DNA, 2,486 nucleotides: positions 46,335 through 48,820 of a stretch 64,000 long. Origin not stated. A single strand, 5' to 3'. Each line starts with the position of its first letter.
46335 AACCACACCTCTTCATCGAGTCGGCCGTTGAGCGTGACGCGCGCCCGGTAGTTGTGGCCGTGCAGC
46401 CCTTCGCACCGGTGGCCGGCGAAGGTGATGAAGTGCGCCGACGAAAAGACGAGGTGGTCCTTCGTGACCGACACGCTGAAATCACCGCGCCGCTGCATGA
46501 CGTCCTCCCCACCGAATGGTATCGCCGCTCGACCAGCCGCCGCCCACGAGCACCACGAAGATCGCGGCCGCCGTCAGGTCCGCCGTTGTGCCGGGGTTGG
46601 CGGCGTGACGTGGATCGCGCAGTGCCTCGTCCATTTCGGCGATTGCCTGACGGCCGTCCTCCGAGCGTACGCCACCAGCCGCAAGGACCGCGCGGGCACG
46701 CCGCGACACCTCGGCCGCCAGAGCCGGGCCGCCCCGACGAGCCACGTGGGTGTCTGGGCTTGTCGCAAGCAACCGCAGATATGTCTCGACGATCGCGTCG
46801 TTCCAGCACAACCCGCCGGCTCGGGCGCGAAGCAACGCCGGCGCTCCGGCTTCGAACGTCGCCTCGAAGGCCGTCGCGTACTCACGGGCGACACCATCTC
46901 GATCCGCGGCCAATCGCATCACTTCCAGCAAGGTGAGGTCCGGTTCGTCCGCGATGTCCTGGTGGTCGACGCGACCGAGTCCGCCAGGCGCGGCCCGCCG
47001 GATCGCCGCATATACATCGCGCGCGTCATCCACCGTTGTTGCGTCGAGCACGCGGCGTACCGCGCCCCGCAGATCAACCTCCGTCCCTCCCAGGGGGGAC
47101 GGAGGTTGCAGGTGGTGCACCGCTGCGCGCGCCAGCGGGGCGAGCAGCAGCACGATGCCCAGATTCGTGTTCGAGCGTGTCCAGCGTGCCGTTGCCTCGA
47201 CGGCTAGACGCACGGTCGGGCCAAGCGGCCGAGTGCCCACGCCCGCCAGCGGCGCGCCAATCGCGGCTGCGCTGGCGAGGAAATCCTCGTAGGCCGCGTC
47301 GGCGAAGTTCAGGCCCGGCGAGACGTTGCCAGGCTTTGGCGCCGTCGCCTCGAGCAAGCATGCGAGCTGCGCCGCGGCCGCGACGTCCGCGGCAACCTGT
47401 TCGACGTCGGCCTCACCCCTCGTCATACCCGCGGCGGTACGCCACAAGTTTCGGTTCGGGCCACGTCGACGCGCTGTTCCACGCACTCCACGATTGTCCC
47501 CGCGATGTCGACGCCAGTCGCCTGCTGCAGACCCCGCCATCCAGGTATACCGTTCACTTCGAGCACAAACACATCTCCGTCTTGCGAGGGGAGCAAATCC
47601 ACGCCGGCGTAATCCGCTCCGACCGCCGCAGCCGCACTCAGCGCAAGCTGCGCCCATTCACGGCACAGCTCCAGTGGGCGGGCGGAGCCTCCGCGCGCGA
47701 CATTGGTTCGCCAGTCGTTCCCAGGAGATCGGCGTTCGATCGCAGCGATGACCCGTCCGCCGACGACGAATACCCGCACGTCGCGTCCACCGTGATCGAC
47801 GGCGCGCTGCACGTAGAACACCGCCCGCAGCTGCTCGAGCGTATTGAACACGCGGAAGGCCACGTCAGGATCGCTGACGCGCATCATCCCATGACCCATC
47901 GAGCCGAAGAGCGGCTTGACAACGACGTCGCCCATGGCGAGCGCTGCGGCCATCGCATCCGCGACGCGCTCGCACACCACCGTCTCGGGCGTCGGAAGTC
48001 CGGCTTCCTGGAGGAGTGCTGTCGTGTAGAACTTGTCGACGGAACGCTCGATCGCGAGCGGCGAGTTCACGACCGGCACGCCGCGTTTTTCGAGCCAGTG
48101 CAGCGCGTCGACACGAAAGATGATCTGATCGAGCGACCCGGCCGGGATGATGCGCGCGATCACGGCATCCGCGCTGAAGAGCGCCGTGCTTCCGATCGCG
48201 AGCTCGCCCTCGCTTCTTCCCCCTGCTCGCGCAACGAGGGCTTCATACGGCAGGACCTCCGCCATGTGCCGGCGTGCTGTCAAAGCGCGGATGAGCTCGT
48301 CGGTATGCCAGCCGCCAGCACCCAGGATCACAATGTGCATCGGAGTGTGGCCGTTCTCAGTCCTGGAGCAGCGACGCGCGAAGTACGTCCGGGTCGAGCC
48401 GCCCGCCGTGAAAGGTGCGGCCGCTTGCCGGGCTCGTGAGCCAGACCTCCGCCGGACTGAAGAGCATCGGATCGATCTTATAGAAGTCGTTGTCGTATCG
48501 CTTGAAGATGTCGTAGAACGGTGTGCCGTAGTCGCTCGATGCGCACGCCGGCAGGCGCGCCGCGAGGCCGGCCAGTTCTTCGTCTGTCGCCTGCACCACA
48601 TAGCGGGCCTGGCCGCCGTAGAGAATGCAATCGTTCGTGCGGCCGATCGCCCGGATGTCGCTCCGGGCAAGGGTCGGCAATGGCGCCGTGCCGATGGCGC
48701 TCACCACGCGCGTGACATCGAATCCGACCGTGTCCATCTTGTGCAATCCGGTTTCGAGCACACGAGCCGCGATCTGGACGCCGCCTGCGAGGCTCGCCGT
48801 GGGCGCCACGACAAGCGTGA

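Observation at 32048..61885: H4MPT/methanofuran-linked formaldehyde-oxidation island in a genome with Acidobacteria hallmarks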

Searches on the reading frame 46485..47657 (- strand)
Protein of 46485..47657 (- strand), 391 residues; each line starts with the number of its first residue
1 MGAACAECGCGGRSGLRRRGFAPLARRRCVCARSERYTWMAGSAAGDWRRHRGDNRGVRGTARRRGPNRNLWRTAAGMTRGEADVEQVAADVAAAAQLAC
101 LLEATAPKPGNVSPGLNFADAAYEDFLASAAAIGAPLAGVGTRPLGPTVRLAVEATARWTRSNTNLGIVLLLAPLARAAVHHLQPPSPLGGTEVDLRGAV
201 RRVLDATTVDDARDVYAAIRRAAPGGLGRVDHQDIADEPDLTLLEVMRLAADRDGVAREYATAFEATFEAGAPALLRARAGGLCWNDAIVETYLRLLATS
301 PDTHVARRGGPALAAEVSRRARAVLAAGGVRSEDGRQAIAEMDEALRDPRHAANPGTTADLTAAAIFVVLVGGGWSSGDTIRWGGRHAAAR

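Call 6: search_protein_families(library=pfam, proteins=[window:46485-47657:-], max_evalue=0.01)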
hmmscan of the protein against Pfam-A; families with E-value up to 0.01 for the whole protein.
window:46485-47657:- (391 aa): 1 family
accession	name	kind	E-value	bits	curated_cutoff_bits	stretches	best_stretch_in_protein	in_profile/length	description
PF01874.21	CitG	-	2e-74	251.2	27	1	93-368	1-283/284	ATP:dephospho-CoA triphosphoribosyl transferase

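Call 26: search_protein_families(library=ncbifam, proteins=[window:46485-47657:-], max_evalue=0.00001)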
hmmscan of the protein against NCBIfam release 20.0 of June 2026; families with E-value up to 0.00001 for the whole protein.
window:46485-47657:- (391 aa): 4 families
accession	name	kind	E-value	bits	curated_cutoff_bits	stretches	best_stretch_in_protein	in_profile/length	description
TIGR03132.1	malonate_mdcB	equivalog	1.6e-16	60.6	282.35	1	255-369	157-269/272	triphosphoribosyl-dephospho-CoA synthase MdcB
NF002315.0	PRK01237.1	equivalog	2.4e-16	59.9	280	1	253-368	165-278/291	triphosphoribosyl-dephospho-CoA synthase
TIGR03125.1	citrate_citG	equivalog_domain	1.1e-10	41.4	272.3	1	254-368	161-272/275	triphosphoribosyl-dephospho-CoA synthase CitG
NF007503.0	PRK10096.1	equivalog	3.9e-07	29.6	477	1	279-368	202-289/292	triphosphoribosyl-dephospho-CoA synthase CitG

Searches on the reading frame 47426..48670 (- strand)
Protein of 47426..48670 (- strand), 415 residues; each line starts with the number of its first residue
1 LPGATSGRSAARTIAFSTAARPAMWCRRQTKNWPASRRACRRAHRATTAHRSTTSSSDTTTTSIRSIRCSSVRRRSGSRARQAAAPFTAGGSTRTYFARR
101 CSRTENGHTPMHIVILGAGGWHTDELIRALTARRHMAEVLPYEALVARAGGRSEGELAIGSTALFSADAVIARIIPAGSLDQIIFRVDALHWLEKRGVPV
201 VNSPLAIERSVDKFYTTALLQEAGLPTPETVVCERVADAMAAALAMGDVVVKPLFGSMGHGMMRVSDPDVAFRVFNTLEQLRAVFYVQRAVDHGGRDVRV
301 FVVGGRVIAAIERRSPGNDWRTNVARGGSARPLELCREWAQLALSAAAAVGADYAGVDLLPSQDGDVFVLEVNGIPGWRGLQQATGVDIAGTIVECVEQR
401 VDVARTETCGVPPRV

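Call 6: search_protein_families(library=pfam, proteins=[window:47426-48670:-], max_evalue=0.01)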
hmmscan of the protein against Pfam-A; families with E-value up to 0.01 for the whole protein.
window:47426-48670:- (415 aa): 6 families
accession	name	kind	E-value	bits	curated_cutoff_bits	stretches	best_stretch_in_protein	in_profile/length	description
PF08443.16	RimK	-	8.6e-32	110.7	21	1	212-396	3-187/188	RimK-like ATP-grasp domain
PF02955.21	GSH-S_ATP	-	1.2e-13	51.3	23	1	227-360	12-152/175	Prokaryotic glutathione synthetase, ATP-grasp domain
PF14397.11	ATPgrasp_ST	-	5.4e-07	29.5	31.4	1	201-283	10-98/278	Sugar-transfer associated ATP-grasp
PF02655.19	ATP-grasp_3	-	3.7e-06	27.6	23.2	1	212-373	3-154/160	ATP-grasp domain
PF14398.11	ATPgrasp_YheCD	-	1.3e-05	25.1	26.8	0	228-268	30-70/255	YheC/D like ATP-grasp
PF18030.7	Rimk_N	-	7.4e-05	23.4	26.4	1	111-207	1-94/94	RimK PreATP-grasp domain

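Call 26: search_protein_families(library=ncbifam, proteins=[window:47426-48670:-], max_evalue=0.00001)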
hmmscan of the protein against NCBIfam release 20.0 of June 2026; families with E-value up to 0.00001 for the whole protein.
window:47426-48670:- (415 aa): 18 families
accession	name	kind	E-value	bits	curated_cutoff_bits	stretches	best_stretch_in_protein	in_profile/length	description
NF040720.1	MptN_Meth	equivalog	1.4e-76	257.4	350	1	112-397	3-290/291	tetrahydromethanopterin:alpha-L-glutamate ligase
TIGR00768.1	rimK_fam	subfamily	3.3e-64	216.9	143.4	1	124-396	14-275/276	RimK family alpha-L-glutamate ligase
TIGR02144.1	LysX_arch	equivalog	2.8e-51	174.3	275.6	1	192-400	67-278/281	lysine biosynthesis protein LysX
TIGR04356.1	grasp_GAK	hypoth_equivalog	8.9e-45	153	300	1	115-400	5-286/287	GAK system ATP-grasp enzyme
NF007764.0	PRK10446.1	equivalog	6.1e-34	117.7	331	1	159-402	50-291/300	30S ribosomal protein S6--L-glutamate ligase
NF003573.0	PRK05246.1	equivalog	1.3e-21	76.8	272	1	185-401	97-313/316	glutathione synthase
TIGR04443.1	F420_CofF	equivalog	2.7e-20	72.6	300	1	184-397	64-278/283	coenzyme gamma-F420-2:alpha-L-glutamate ligase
TIGR01380.1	glut_syn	equivalog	3.3e-19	69.1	299.05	1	162-400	74-311/312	glutathione synthase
TIGR02068.2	cya_phycin_syn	equivalog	2.1e-18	65.7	850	1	203-316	204-317/862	cyanophycin synthetase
NF010623.0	PRK14016.1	subfamily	1.5e-16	59.7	877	1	204-315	206-317/871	cyanophycin synthetase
NF009110.0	PRK12458.1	subfamily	6.8e-15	54.9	408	1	191-403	114-333/349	glutathione synthetase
TIGR04187.1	GRASP_SAV_5884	subfamily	8e-15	54.8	350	1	198-396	109-310/312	ATP-grasp ribosomal peptide maturase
TIGR04185.1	ATPgraspMvdC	equivalog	1.4e-10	40.8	425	1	196-395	107-314/318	MvdC family ATP-grasp ribosomal peptide maturase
NF038074.1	fam_STM4014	hypoth_equivalog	1.7e-10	40.8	175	0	188-265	88-174/349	STM4014 family protein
NF002378.0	PRK01372.1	subfamily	1.2e-09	37.4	243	1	206-378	94-273/305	D-alanine--D-alanine ligase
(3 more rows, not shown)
